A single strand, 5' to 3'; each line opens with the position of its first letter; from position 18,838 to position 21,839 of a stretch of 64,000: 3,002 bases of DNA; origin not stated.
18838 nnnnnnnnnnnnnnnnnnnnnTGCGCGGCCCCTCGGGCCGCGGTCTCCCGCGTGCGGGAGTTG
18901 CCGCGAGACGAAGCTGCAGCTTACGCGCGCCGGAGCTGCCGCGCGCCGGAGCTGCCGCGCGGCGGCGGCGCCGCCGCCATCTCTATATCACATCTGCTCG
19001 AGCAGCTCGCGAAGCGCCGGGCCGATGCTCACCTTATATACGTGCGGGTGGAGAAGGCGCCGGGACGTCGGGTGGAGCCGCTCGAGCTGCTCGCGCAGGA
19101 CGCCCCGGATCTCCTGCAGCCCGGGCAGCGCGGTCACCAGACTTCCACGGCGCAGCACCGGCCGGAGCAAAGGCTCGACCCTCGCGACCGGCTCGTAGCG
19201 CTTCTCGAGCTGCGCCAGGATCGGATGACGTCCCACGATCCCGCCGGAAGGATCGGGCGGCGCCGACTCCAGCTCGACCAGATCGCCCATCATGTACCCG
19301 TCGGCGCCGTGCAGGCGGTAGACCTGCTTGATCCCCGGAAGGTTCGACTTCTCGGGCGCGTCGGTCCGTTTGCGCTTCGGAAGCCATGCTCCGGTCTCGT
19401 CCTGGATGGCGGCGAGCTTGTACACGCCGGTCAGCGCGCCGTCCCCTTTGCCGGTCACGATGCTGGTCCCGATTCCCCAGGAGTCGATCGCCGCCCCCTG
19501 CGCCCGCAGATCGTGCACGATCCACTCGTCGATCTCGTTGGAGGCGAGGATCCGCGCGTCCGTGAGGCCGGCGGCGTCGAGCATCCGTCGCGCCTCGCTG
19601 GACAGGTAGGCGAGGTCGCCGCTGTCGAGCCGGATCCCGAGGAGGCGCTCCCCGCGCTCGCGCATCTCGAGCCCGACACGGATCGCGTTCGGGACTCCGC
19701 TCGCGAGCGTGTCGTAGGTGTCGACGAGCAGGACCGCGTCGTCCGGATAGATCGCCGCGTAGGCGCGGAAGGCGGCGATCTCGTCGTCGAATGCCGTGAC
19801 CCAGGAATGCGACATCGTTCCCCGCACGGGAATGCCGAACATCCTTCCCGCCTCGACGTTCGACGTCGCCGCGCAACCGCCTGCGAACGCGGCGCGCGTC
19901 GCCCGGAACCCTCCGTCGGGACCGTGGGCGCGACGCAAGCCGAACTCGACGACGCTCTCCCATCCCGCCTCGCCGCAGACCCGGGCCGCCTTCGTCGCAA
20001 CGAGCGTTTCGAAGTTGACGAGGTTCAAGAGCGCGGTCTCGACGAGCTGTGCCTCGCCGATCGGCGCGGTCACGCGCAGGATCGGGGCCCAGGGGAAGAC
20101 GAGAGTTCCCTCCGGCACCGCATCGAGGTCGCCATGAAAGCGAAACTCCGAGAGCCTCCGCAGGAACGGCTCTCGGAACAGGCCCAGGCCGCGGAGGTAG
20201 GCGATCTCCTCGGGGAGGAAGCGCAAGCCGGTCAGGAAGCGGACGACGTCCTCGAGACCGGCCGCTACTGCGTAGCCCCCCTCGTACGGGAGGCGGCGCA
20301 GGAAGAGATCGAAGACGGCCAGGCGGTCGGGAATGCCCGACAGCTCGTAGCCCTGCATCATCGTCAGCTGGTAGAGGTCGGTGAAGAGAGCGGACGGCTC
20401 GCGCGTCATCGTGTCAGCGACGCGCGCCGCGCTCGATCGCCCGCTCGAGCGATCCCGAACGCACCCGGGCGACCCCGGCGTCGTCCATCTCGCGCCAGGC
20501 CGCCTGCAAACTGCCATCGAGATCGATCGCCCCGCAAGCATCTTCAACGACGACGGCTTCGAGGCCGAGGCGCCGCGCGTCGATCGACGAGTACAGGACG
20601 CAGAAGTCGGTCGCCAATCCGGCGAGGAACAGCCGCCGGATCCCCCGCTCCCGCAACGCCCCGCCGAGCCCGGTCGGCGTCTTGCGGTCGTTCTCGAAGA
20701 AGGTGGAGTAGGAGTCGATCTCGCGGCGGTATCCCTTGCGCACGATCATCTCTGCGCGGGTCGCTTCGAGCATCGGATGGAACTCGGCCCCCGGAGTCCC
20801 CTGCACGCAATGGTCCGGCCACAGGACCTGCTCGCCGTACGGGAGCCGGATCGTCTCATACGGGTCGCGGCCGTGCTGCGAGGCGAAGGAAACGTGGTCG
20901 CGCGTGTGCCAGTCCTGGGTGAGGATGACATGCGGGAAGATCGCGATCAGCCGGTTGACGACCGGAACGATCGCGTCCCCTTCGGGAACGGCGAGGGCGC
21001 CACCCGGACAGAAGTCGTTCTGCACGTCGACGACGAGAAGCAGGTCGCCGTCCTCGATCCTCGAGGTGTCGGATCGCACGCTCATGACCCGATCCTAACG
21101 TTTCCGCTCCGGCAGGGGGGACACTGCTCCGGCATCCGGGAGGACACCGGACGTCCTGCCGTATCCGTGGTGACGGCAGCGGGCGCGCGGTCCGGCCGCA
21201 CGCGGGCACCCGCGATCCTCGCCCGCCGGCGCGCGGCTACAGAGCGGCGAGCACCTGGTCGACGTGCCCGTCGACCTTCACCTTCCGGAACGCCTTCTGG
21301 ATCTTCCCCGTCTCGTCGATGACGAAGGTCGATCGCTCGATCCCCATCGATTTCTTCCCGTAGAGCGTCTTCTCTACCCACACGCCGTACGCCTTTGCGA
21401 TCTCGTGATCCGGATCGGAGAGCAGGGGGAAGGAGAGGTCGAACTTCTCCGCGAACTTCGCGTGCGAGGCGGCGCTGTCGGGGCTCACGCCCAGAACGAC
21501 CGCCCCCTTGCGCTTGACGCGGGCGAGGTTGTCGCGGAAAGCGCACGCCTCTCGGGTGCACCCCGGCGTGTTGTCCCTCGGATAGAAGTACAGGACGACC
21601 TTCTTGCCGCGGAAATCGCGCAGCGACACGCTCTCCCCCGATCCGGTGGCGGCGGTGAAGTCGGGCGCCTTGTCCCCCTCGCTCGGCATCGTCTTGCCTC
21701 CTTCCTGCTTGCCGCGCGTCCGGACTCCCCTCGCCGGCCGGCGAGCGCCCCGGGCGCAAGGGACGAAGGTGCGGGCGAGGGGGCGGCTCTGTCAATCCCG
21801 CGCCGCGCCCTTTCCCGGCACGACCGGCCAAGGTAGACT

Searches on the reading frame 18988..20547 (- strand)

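Call 69: search_protein_families(library=pfam, proteins=[window:18988-20547:-], max_evalue=0.0001)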
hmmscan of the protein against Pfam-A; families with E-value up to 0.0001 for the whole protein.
window:18988-20547:- (519 aa): 3 families
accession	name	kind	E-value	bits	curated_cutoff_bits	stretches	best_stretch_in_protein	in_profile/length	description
PF17767.7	NAPRTase_N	-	1.5e-33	116.2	32.6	1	54-178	1-125/125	Nicotinate phosphoribosyltransferase (NAPRTase) N-terminal domain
PF17956.6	NAPRTase_C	-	3.7e-23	82.5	23.3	1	407-515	2-110/111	Nicotinate phosphoribosyltransferase C-terminal domain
PF02749.22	QRPTase_N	-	1.7e-05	25.4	27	0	140-177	42-78/82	Quinolinate phosphoribosyl transferase, N-terminal domain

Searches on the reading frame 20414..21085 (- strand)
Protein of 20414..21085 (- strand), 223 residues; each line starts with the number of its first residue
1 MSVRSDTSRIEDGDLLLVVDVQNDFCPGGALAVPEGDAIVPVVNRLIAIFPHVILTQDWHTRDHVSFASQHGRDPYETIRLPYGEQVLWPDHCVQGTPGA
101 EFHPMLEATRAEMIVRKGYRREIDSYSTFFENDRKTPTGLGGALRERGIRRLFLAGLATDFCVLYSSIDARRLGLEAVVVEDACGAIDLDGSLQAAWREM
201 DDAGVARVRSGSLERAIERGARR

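Call 69: search_protein_families(library=pfam, proteins=[window:20414-21085:-], max_evalue=0.0001)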
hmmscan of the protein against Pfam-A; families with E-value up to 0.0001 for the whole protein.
window:20414-21085:- (223 aa): 1 family
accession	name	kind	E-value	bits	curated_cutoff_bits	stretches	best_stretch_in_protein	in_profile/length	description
PF00857.26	Isochorismatase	-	1.3e-28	100.7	27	1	15-205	2-168/175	Isochorismatase domain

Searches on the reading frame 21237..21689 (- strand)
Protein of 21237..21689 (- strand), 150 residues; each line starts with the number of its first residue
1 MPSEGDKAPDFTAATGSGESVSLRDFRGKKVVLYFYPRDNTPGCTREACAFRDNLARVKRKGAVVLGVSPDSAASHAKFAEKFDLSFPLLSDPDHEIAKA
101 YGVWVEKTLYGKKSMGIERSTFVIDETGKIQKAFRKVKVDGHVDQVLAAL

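Call 69: search_protein_families(library=pfam, proteins=[window:21237-21689:-], max_evalue=0.0001)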
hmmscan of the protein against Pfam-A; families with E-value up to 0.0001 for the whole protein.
window:21237-21689:- (150 aa): 2 families
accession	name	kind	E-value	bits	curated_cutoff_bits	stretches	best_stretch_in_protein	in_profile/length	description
PF00578.27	AhpC-TSA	-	4.8e-46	156.2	26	1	5-132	2-123/124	AhpC/TSA family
PF08534.16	Redoxin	-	2.3e-29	102.5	26.6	1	4-145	2-143/148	Redoxin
